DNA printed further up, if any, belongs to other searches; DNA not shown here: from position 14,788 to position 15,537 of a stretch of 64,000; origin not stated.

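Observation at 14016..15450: Low-GC islet beside tRNA-Gln/tRNA-Glu: decayed ORFs, two perfect palindromes and a small secreted beta-sandwich protein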

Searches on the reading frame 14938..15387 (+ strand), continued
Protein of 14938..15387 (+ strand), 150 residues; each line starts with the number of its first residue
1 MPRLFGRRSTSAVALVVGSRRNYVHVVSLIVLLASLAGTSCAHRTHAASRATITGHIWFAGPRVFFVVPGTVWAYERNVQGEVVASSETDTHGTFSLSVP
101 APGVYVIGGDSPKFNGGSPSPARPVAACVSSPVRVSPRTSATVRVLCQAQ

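Call 97: list_cluster_members(proteins=[window:14938-15387:+, window:14851-15387:+, window:14974-15387:+, window:14983-15387:+, window:15007-15387:+, window:15013-15387:+, P0007, P0027])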
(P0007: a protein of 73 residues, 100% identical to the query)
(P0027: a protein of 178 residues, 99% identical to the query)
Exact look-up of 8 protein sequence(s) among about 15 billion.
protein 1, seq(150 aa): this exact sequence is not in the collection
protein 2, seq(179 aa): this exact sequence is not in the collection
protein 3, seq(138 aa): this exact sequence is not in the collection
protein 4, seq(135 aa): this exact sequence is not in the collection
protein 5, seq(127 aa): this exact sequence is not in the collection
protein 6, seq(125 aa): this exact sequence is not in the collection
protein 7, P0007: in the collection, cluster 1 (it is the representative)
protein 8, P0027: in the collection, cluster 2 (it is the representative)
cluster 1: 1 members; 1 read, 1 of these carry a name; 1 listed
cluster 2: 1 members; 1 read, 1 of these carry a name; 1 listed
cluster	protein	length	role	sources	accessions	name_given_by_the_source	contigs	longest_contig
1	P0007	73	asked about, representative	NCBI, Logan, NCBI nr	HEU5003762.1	MAG TPA: hypothetical protein VFW71_13440 [Actinomycetota bacterium] | hypothetical protein [Actinomycetota bacterium]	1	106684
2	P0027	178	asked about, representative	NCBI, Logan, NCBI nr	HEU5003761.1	MAG TPA: hypothetical protein VFW71_13435 [Actinomycetota bacterium] | hypothetical protein [Actinomycetota bacterium]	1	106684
